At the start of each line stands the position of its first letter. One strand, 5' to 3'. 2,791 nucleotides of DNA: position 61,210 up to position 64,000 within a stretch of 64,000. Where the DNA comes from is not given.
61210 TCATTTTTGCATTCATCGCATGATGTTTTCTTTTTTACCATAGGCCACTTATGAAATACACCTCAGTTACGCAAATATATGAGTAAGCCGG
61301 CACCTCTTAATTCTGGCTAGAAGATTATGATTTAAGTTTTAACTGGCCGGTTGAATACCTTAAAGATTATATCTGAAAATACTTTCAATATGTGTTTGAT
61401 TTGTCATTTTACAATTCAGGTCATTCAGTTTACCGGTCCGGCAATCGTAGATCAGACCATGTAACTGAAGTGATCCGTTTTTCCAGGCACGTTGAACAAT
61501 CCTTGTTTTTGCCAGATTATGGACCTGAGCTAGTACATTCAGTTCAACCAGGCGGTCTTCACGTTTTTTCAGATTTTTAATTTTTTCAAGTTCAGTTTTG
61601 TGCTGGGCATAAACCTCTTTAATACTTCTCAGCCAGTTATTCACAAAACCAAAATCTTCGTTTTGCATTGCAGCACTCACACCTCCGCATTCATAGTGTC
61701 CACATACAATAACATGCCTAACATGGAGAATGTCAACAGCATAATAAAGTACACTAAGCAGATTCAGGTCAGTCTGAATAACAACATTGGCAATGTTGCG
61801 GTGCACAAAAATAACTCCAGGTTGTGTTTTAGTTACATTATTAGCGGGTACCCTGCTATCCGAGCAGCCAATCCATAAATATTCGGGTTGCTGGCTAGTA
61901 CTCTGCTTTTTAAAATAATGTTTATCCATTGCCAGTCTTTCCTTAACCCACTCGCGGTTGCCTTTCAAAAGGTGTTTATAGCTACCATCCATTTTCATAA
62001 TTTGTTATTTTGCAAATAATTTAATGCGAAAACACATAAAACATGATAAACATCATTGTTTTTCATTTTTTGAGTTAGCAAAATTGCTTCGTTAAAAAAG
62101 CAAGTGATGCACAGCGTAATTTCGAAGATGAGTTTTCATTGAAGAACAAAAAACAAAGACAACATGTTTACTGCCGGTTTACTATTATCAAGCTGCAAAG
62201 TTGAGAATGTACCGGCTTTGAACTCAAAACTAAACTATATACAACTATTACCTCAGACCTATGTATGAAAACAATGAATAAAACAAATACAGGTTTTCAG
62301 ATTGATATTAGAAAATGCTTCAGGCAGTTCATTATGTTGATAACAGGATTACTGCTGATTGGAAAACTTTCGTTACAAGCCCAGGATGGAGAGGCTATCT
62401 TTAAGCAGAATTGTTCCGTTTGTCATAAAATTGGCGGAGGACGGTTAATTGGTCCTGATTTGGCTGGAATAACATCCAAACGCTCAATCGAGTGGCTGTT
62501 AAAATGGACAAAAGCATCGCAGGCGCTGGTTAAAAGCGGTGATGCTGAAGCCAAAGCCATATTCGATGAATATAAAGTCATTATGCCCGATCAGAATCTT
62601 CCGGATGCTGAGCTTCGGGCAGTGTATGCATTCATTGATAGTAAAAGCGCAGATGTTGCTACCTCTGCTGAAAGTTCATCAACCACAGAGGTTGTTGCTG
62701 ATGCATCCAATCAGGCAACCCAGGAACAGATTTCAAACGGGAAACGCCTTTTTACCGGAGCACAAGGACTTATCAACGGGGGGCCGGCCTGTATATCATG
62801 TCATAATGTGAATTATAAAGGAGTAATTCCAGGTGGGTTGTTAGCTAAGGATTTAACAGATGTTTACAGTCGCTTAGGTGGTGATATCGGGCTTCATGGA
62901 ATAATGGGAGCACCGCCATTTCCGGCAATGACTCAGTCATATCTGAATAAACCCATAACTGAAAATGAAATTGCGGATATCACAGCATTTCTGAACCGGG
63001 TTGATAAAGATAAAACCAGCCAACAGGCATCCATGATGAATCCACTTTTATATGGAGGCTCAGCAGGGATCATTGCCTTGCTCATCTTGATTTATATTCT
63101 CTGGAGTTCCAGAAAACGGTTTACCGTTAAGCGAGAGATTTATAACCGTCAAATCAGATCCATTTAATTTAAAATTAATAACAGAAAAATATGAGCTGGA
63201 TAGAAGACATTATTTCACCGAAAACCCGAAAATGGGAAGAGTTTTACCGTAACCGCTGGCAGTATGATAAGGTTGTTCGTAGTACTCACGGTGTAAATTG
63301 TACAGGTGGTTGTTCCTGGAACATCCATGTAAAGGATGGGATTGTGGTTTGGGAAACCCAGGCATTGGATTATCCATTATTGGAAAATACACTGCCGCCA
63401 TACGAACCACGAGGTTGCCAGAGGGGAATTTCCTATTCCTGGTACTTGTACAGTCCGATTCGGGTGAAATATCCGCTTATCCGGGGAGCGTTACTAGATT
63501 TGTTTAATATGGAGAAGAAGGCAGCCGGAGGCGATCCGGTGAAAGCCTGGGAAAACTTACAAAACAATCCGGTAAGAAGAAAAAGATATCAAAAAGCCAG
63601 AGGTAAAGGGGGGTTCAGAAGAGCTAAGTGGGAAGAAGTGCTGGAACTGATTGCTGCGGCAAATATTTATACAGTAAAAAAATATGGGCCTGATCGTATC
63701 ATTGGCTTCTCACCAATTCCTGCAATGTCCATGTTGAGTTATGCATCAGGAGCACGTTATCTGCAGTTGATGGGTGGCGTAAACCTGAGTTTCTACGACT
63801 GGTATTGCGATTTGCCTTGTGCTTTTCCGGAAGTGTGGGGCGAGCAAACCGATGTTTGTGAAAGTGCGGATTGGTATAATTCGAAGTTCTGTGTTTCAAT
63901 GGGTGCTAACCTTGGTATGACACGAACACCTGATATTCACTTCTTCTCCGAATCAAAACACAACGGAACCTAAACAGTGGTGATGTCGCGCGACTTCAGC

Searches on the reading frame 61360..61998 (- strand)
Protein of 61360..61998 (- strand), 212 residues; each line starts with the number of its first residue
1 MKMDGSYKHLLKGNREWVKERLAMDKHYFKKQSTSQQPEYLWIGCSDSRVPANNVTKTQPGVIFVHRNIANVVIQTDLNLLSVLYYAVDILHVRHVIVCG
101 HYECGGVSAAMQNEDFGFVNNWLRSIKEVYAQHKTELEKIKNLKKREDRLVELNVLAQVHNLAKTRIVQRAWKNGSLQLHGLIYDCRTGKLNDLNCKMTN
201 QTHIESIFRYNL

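Call 7: search_protein_families(library=pfam, proteins=[window:61360-61998:-], max_evalue=0.001)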
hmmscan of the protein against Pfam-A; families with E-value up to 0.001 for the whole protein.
window:61360-61998:- (212 aa): 1 family
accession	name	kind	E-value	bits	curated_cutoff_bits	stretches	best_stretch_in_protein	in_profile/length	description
PF00484.24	Pro_CA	-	7.3e-55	185.9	25.7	1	40-191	1-156/156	Carbonic anhydrase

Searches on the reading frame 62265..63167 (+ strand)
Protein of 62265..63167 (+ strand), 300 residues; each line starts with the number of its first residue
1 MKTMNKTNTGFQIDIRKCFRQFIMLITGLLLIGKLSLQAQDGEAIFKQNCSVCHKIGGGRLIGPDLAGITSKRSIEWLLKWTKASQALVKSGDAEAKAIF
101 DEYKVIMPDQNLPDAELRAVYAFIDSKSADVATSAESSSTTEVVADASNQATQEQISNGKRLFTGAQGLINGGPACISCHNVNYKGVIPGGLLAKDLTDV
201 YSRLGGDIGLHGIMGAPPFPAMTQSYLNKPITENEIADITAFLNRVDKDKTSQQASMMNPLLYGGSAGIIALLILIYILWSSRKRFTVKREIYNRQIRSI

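Call 7: search_protein_families(library=pfam, proteins=[window:62265-63167:+], max_evalue=0.001)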
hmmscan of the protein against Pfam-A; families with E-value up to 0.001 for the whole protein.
window:62265-63167:+ (300 aa): 2 families
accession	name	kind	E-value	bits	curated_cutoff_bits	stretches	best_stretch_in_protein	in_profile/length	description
PF00034.26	Cytochrom_C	-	3e-19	70.6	21.3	2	40-126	2-88/90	Cytochrome c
PF13442.11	Cytochrome_CBB3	-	1.3e-10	41.9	27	1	38-124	2-68/68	Cytochrome C oxidase, cbb3-type, subunit III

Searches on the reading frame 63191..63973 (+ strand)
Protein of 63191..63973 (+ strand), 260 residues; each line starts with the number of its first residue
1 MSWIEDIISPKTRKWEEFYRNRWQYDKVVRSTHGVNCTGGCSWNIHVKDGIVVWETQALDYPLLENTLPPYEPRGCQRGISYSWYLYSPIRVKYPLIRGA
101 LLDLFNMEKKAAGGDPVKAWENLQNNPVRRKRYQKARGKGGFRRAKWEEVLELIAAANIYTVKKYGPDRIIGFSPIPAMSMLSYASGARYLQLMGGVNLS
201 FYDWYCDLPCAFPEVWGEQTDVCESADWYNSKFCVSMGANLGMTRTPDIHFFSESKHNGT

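Call 7: search_protein_families(library=pfam, proteins=[window:63191-63973:+], max_evalue=0.001)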
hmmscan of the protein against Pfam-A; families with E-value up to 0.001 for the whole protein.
window:63191-63973:+ (260 aa): 2 families
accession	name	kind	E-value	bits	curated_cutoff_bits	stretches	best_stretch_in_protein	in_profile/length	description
PF00384.28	Molybdopterin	-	1.3e-21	77.5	24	1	91-248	1-125/353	Molybdopterin oxidoreductase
PF14710.11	Nitr_red_alph_N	-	0.00044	20.9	24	0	10-23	25-38/38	Respiratory nitrate reductase alpha N-terminal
